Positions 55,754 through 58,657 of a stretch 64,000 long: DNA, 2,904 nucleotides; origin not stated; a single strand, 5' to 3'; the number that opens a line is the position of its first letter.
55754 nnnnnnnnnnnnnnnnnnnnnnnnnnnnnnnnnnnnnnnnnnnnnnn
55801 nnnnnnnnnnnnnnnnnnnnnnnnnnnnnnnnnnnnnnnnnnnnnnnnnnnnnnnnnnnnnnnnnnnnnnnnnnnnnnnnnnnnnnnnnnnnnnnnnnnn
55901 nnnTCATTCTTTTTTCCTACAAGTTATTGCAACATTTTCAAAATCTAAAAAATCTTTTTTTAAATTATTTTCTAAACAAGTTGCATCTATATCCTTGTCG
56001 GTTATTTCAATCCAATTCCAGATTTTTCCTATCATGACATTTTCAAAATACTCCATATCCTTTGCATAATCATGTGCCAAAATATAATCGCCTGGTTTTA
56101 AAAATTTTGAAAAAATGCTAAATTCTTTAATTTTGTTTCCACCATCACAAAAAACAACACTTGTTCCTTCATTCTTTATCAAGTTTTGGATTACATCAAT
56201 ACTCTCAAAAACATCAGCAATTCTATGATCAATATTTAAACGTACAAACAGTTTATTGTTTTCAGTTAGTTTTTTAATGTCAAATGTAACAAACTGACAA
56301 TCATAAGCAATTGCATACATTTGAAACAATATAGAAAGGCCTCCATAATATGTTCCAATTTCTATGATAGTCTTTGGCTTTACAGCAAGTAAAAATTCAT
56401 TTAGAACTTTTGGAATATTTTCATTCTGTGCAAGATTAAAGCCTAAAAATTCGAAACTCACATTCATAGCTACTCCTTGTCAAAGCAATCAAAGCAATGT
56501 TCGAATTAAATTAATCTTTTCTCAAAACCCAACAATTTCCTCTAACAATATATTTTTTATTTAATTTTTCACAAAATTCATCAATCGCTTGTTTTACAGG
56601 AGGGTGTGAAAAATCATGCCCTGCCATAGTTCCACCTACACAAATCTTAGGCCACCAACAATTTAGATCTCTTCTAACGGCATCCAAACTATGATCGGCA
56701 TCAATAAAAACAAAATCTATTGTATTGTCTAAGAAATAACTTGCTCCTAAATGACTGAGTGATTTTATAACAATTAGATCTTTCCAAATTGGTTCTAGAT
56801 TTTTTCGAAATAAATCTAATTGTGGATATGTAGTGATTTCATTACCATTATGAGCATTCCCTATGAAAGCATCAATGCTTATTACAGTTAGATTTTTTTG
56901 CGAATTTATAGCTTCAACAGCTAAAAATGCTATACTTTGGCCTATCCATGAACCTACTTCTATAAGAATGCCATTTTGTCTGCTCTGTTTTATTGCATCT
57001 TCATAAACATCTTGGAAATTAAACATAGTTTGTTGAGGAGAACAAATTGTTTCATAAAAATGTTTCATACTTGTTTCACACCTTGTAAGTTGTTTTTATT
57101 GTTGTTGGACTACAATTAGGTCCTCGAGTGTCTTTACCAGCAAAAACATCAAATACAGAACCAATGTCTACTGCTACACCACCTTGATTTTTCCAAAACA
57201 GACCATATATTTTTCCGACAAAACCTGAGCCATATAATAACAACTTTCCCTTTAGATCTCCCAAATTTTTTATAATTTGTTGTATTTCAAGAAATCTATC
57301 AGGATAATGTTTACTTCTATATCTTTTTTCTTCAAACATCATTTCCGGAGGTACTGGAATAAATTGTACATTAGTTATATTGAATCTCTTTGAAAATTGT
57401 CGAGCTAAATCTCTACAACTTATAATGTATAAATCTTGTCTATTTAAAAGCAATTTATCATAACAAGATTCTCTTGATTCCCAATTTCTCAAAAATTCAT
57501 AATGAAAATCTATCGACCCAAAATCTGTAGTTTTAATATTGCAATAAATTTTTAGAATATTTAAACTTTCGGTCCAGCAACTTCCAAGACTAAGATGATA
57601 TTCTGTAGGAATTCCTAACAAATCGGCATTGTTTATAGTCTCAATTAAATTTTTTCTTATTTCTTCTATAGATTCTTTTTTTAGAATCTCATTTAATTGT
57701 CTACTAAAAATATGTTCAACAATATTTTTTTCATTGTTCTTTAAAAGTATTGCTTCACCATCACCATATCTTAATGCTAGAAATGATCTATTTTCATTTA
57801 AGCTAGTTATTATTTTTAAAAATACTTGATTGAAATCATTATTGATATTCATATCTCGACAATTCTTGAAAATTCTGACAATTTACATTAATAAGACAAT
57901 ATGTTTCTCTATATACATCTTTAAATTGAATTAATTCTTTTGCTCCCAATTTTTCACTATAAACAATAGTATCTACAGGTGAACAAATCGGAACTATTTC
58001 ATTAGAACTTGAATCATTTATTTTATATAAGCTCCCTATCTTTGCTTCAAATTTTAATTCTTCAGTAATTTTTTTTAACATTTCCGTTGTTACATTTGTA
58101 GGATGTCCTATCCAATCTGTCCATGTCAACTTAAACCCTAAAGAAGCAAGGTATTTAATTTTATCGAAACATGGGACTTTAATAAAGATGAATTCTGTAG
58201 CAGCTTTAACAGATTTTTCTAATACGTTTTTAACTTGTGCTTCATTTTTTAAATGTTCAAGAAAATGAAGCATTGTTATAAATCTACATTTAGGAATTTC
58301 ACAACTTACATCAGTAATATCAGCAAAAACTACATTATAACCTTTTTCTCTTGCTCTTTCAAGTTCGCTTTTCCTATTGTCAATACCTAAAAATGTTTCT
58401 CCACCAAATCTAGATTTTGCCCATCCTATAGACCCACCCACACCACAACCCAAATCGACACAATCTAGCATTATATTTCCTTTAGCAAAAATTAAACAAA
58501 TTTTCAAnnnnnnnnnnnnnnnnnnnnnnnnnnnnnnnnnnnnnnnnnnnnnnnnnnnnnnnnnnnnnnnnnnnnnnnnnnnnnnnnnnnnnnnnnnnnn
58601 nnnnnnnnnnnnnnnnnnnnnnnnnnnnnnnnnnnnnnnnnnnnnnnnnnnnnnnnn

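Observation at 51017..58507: Glycan biosynthesis/methylation island embedded in a phage structural operon: candidate virion (or host-surface) glycosylation system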

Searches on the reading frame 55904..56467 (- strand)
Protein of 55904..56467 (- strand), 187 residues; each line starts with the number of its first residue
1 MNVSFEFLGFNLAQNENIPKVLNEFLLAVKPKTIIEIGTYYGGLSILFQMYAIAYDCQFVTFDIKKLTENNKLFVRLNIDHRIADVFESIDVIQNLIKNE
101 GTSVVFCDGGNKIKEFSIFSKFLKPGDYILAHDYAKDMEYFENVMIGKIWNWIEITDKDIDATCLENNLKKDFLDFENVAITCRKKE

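Call 4: search_protein_families(library=pfam, proteins=[window:55904-56467:-], max_evalue=0.01)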
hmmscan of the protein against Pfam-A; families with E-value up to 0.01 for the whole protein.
window:55904-56467:- (187 aa): 3 families
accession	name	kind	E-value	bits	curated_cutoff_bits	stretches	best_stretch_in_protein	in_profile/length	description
PF04989.18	RMNT_CmcI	-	4.7e-07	30.2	23.2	1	4-133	6-147/206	Rhamnosyl O-methyltransferase/CmcI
PF01596.23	Methyltransf_3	-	0.0039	16.9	22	1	25-107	39-126/204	O-methyltransferase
PF13578.12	Methyltransf_24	-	0.0058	17.9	26.3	1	35-134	1-105/105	Methyltransferase domain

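Call 38: search_solved_structures(query=window:55904-56467:-, max_evalue=1)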
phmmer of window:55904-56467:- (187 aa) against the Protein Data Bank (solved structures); distinct sequences matched with E-value up to 1: 5.
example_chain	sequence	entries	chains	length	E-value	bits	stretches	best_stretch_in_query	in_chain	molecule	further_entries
2bm8_A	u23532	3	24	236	0.0065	19.3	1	5-63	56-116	CEPHALOSPORIN HYDROXYLASE CMCI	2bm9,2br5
2br3_A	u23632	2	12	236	0.0069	19.2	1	5-63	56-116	CEPHALOSPORIN HYDROXYLASE CMCI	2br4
6ncr_A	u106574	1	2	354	0.084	15.7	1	28-138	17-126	Tryptophan--tRNA ligase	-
1sui_A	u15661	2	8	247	0.11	15.3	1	22-101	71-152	Caffeoyl-CoA O-methyltransferase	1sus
4ivf_A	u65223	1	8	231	0.29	13.9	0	27-86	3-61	Putative uncharacterized protein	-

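Call 40: search_protein_families(library=ncbifam, proteins=[window:55904-56467:-], max_evalue=0.01)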
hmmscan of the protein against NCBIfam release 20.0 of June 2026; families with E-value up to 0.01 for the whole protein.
window:55904-56467:- (187 aa): 1 family
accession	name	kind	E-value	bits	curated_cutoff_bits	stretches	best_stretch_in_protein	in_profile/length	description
NF045824.1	RhmsylMtase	equivalog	0.0038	16.7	400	0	23-71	53-103/226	rhamnosyl O-methyltransferase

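Call 96: search_protein_families(library=padloc, proteins=[window:55904-56467:-], max_evalue=0.001)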
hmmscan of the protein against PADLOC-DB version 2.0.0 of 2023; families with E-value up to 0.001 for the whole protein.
window:55904-56467:- (187 aa): 1 family
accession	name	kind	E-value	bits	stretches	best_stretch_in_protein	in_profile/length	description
PDLC04134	mad2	-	0.00056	16.9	1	22-156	283-423/492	mads_2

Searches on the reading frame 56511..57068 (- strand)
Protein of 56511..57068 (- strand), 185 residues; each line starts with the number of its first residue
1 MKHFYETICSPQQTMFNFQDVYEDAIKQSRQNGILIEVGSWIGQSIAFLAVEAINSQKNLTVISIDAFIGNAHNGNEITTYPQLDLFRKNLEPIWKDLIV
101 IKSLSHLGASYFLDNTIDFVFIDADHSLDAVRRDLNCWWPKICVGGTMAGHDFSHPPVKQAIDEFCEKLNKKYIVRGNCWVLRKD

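Call 4: search_protein_families(library=pfam, proteins=[window:56511-57068:-], max_evalue=0.01)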
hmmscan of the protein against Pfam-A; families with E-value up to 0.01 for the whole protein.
window:56511-57068:- (185 aa): 2 families
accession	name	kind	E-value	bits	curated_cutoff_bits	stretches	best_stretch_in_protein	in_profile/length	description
PF13578.12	Methyltransf_24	-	1.2e-13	52.3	26.3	1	36-153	1-105/105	Methyltransferase domain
PF04989.18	RMNT_CmcI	-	0.00043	20.5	23.2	1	14-145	20-140/206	Rhamnosyl O-methyltransferase/CmcI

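Call 39: search_solved_structures(query=window:56511-57068:-, max_evalue=1)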
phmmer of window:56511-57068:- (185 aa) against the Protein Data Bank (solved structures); distinct sequences matched with E-value up to 1: 8.
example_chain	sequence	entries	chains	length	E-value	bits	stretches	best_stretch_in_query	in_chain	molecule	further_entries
6g7d_A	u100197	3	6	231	0.00012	25.3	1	116-157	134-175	Methyltransferase domain protein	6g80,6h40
2wk1_A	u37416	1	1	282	0.059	16.5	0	134-169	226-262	NOVP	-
7smj_A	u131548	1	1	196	0.073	16.2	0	91-142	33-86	AI-designed TIM-barrel F2N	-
7mcc_A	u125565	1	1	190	0.08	16.1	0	90-141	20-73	AI-designed TIM-barrel F2C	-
4xrp_B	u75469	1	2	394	0.28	14.3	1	77-142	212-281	Rnl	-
6nio_A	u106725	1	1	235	0.38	13.9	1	67-167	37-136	Molybdate ABC transporter substrate-binding protein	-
4xru_B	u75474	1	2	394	0.63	13.2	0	77-142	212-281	Rnl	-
3ez4_A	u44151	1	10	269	0.77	12.9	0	19-109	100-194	3-methyl-2-oxobutanoate hydroxymethyltransferase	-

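Call 40: search_protein_families(library=ncbifam, proteins=[window:56511-57068:-], max_evalue=0.01)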
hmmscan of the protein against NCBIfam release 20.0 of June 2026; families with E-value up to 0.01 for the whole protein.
window:56511-57068:- (185 aa): 2 families
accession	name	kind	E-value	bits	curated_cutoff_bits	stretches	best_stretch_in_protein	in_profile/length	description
NF002481.1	PRK01747.1-2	equivalog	0.0002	20.3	600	1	12-139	21-148/611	bifunctional tRNA (5-methylaminomethyl-2-thiouridine)(34)-methyltransferase MnmC2/FAD-dependent 5-carboxymethylaminomethyl-2-thiouridine(34)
NF045824.1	RhmsylMtase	equivalog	0.0093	15.4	400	0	14-145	48-165/226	rhamnosyl O-methyltransferase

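Call 96: search_protein_families(library=padloc, proteins=[window:56511-57068:-], max_evalue=0.001)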
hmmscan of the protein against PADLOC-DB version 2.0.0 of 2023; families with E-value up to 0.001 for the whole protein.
window:56511-57068:- (185 aa): 0 families

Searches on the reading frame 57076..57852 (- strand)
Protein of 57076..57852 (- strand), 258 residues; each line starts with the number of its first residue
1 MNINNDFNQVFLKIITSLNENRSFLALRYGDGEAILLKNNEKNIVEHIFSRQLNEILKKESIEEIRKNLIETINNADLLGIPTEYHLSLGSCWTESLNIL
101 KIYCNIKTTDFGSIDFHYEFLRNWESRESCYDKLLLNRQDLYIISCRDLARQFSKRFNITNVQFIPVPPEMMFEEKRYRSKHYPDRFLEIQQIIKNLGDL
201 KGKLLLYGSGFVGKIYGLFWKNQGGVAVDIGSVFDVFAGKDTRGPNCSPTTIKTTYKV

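Call 4: search_protein_families(library=pfam, proteins=[window:57076-57852:-], max_evalue=0.01)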
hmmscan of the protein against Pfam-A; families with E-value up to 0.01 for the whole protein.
window:57076-57852:- (258 aa): 1 family
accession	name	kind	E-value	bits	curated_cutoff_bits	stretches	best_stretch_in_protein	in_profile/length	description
PF22882.2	GT-D-like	-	1.4e-05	24.9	27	1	8-102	4-100/210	GT-D fold-like domain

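Call 37: search_solved_structures(query=window:57076-57852:-, max_evalue=10)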
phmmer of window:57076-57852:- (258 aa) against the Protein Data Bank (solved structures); distinct sequences matched with E-value up to 10: 3.
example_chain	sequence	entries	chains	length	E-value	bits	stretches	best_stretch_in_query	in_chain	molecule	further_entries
6nmy_I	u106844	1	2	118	0.81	12.5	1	29-103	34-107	Interleukin-3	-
5uv8_B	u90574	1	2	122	0.87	12.4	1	29-103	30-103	Interleukin-3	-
9evs_1r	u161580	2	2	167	1.4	11.8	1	37-106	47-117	mL80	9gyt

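Call 40: search_protein_families(library=ncbifam, proteins=[window:57076-57852:-], max_evalue=0.01)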
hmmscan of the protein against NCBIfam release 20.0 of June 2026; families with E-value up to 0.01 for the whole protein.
window:57076-57852:- (258 aa): 1 family
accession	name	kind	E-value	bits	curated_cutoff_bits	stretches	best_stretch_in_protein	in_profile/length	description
NF040628.1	GT-D_rel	domain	0.007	16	75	0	8-86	5-89/223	GT-D fold domain-containing glycosyltransferase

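Call 66: find_homologous_proteins(query=window:57076-57852:-, max_evalue=0.001)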
Query window:57076-57852:- (258 aa): 38 proteins with E <= 0.001 among 867 candidates.
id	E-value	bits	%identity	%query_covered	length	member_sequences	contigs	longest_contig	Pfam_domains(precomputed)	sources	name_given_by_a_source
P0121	2.1e-171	586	100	100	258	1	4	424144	PF22882.3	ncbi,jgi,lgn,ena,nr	ncbi:MAG: hypothetical protein PHF86_04200 [Candidatus Nanoarchaeia archaeon]|jgi:hypothetical prote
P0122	5.0e-120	418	71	100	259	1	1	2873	PF22882.3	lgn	-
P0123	2.1e-95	337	60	100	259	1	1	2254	-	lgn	-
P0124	3.7e-89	317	59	100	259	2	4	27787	PF22882.3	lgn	-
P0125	1.0e-87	312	57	100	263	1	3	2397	-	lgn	-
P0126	1.3e-86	309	56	100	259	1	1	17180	-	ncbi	-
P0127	2.8e-84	301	55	100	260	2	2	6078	PF22882.3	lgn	-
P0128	3.4e-71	258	51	91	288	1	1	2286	-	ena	-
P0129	5.3e-70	254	52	91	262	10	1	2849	-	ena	-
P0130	5.4e-42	162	37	95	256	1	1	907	PF22882.3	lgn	-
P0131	4.6e-41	159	42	88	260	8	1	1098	PF22882.3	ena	-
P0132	2.1e-39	154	39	90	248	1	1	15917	PF22882.3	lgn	-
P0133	4.8e-39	153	39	90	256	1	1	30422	PF22882.3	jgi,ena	-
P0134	2.9e-38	150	36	99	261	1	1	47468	PF22882.3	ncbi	-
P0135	5.8e-38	149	38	95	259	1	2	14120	PF22882.3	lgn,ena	-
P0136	1.3e-37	148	36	95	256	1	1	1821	PF22882.3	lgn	-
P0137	3.6e-37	146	38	85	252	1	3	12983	PF22882.3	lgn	-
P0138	1.8e-36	144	35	97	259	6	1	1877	PF22882.3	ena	-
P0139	3.0e-36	143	35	97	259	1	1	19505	PF22882.3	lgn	-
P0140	3.9e-36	143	38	95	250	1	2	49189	PF22882.3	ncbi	-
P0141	5.6e-36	143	36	95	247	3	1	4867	PF22882.3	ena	-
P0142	4.3e-35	140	36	97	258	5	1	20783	PF22882.3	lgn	-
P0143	9.1e-35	139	37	95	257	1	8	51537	PF22882.3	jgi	jgi:hypothetical protein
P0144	2.1e-34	137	36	97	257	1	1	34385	PF22882.3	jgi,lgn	jgi:hypothetical protein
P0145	2.8e-34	137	34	95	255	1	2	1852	PF22882.3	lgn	-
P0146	3.7e-34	137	34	93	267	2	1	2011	PF22882.3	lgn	-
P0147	4.6e-34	136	37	96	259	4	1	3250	PF22882.3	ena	-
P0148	5.0e-34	136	35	97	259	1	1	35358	PF22882.3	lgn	-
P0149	2.8e-33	134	37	95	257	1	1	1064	PF22882.3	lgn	-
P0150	4.4e-33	133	36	94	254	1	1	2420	PF22882.3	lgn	-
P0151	3.6e-31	127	37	84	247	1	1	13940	PF22882.3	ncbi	-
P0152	1.0e-29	122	34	85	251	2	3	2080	PF22882.3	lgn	-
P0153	1.7e-29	121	34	85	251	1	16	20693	PF22882.3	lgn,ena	-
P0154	1.3e-27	115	32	95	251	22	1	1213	PF22882.3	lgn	-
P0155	1.6e-25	108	31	90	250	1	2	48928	PF22882.3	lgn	-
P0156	7.6e-25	106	32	90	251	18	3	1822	PF22882.3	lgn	-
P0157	5.1e-21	94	31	91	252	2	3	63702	PF22882.3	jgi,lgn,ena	-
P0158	9.6e-18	83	28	89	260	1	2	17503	PF22882.3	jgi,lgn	-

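Call 69: search_solved_structures(query=A2, max_evalue=10)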
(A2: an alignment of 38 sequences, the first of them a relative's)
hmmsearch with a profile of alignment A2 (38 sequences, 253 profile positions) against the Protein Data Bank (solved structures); distinct sequences matched with E-value up to 10: 3.
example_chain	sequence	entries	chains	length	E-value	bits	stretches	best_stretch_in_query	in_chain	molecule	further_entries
1or4_A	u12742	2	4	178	0.33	13.7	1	10-144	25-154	Heme-based aerotactic transducer hemAT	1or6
4j3c_A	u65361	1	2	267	0.43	13.4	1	57-89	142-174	Ribosomal RNA small subunit methyltransferase E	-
7s6n_A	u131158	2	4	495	1.1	12.1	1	120-189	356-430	N-acetylglucosamine-1-phosphotransferase (GNPT) alpha (GNPTAB) catalytic domain,N-acetylgl | N-acetylglucosamine-1-phosphotransferase subunit alpha,N-acetylgluc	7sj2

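Call 76: predict_structure(alignment_id=A2)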
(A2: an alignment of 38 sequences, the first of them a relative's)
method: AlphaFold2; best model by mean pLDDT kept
length: 258 residues; sequences in the alignment: 38
mean_pLDDT: 95.0   pTM: 0.92
mean pLDDT of the five models: 95.0, 94.0, 93.8, 93.5, 93.2
residues with pLDDT >= 90: 225; 70-90: 32; 50-70: 1; < 50: 0
segments of 3 or more residues with pLDDT < 50: none
pLDDT, mean of each block of 10 residues (from residue 1): 97 98 98 96 94 91 97 99 95 95 97 98 97 98 97 98 94 77 92 97 97 96 98 95 84 92
secondary structure, 60 per line:
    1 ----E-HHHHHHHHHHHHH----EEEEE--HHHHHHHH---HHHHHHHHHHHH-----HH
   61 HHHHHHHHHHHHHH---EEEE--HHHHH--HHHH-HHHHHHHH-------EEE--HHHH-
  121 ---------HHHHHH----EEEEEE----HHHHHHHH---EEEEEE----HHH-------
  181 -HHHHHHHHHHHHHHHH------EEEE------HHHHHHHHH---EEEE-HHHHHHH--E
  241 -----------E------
elements in order: H7-19 E24-28 H31-38 H42-53 H59-74 E78-81 H84-88 H91-94 H96-103 E111-113 H116-119 H130-135 E140-145 H150-157 E161-166 H182-197 E204-207 H214-222 E226-229 H231-237

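Call 79: fold_search(model_id=the predicted structure, library=pdb)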
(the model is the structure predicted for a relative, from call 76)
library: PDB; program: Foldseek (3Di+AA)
matches with E <= 10: 725; with E <= 0.001: 3
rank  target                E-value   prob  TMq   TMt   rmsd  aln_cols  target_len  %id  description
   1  4pfx                  2.6e-07  1.00  0.57  0.53   4.7       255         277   16  The highly conserved domain of unknown function 1792 has a distinct glycosyltransferase fold (released 2014-07-23)
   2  4phr                  5.3e-07  1.00  0.58  0.55   6.3       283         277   15  Domain of unknown function 1792 (DUF1792) with manganese (released 2014-08-06)
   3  5v4a_A                4.5e-06  1.00  0.57  0.55   4.5       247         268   15  A New Glycosyltransferase (DUF1792) from Streptococcus sanguinis (released 2017-09-13)
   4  5wfg_A                2.1e-03  1.00  0.43  0.55   6.8       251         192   15  Crystal structure of the TarA wall teichoic acid glycosyltransferase bound to UDP (released 2019-01-16)
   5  7mpk_C                2.1e-03  1.00  0.42  0.52   6.8       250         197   16  Crystal structure of TagA with UDP-GlcNAc (released 2021-12-29)
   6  7mpk_B                2.1e-03  0.99  0.40  0.49   7.0       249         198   16  Crystal structure of TagA with UDP-GlcNAc (released 2021-12-29)
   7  2pju_D                2.3e-02  0.33  0.22  0.26  15.1       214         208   12  Crystal structure of propionate catabolism operon regulatory protein prpR (released 2007-05-22)
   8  5wfg_F                2.8e-02  0.90  0.41  0.52   6.8       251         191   16  Crystal structure of the TarA wall teichoic acid glycosyltransferase bound to UDP (released 2019-01-16)
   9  7me2_B                2.8e-02  0.21  0.22  0.21  17.2       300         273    9  YfeA oligomer crystal 2, form 2 (released 2021-08-25)
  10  8bpl                  3.0e-02  0.11  0.18  0.15  15.6       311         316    9  Aspartate transcarbamoylase mutant (N2045C, R2238C) from Chaetomium thermophilum CAD-like bound to carbamoyl phosphate (released 2023-02-01)
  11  1pq4_B                4.0e-02  0.16  0.21  0.21  16.2       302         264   11  Crystal structure of ZnuA (released 2003-11-04)
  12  7me1_A                4.5e-02  0.20  0.24  0.23  17.8       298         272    9  YfeA oligomer crystal 1, form 1 (released 2021-08-25)
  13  1gvf_B                5.5e-02  0.23  0.26  0.25  10.6       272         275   10  Structure of tagatose-1,6-bisphosphate aldolase (released 2002-06-18)
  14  6mxv_A                6.6e-02  0.14  0.21  0.21  16.8       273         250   12  The crystal structure of a rhodanese-like family protein from Francisella tularensis subsp. tularensis SCHU S4 (released 2018-11-21)
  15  3q98                  6.6e-02  0.10  0.18  0.14  17.1       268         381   13  Structure of ygeW encoded protein from E. coli (released 2011-05-04)
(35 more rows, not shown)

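Call 96: search_protein_families(library=padloc, proteins=[window:57076-57852:-], max_evalue=0.001)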
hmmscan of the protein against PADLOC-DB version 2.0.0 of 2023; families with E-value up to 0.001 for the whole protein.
window:57076-57852:- (258 aa): 0 families

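Call 105: find_encoding_contigs(protein=P0134, flank=10000, max_places=2)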
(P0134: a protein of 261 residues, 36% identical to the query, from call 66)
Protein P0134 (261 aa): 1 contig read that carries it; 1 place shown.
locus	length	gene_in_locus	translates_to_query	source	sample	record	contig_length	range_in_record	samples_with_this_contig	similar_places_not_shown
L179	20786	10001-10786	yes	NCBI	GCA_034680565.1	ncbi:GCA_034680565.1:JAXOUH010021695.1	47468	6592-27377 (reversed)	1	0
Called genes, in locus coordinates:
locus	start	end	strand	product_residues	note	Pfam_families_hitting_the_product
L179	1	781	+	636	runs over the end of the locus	-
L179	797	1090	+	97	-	-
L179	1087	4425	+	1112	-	PF16116:DUF4832, PF17963:Big_9 (faint), PF18911:PKD_4, PF22352:K319L-like_PKD, PF07495:Y_Y_Y (faint), PF22352:K319L-like_PKD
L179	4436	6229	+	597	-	PF16116:DUF4832 (weak), PF22352:K319L-like_PKD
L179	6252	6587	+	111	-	-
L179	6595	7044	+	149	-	PF23987:Phage_holin_10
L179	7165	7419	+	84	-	-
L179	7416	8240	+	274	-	-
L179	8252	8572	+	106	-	-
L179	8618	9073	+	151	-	PF13539:Peptidase_M15_4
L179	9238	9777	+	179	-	-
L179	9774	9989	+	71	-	-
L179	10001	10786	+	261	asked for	PF22882:GT-D-like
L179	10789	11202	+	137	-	-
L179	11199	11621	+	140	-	PF00293:NUDIX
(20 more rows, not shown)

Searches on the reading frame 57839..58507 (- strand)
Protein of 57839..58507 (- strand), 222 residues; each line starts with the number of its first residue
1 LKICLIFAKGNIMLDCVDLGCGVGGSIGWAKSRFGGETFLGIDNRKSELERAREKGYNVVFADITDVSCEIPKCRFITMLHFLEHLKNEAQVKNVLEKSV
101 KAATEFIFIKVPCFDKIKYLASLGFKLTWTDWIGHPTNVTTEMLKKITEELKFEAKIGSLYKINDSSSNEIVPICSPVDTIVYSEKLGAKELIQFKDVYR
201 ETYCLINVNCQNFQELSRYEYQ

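Call 4: search_protein_families(library=pfam, proteins=[window:57839-58507:-], max_evalue=0.01)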
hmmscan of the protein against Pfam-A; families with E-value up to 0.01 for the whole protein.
window:57839-58507:- (222 aa): 6 families
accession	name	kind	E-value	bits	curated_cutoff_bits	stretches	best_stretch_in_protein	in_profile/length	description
PF13649.12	Methyltransf_25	-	9.3e-07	29.9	27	1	17-92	2-83/97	Methyltransferase domain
PF08241.18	Methyltransf_11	-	1.2e-05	26.3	21.2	1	17-93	1-80/95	Methyltransferase domain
PF08242.18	Methyltransf_12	-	0.00046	21.3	30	1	17-101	1-90/98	Methyltransferase domain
PF02254.24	TrkA_N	-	0.0013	19.5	23.8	1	33-67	19-52/116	TrkA-N domain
PF13847.12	Methyltransf_31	-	0.006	16.7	27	1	17-57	8-53/145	Methyltransferase domain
PF13489.12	Methyltransf_23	-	0.008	16.4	27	0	15-88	25-96/164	Methyltransferase domain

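Call 40: search_protein_families(library=ncbifam, proteins=[window:57839-58507:-], max_evalue=0.01)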
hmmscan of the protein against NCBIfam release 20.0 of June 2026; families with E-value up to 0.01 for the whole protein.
window:57839-58507:- (222 aa): 4 families
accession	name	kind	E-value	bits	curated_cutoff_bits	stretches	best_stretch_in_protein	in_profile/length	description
NF002463.0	PRK01683.1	equivalog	2.9e-05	23.8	297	1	15-64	34-85/258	trans-aconitate 2-methyltransferase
NF041255.1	mycofact_MftM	equivalog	9.8e-05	21.8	200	1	53-116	184-246/289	mycofactocin oligosaccharide methyltransferase MftM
NF045667.1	MTase_DVU1556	equivalog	0.0032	17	155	1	17-65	27-76/213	DVU_1556 family methyltransferase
NF010703.0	PRK14103.1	equivalog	0.0083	15.6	320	0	16-68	33-85/256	trans-aconitate 2-methyltransferase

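Call 96: search_protein_families(library=padloc, proteins=[window:57839-58507:-], max_evalue=0.001)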
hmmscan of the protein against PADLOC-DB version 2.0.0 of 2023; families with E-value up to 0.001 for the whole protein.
window:57839-58507:- (222 aa): 0 families
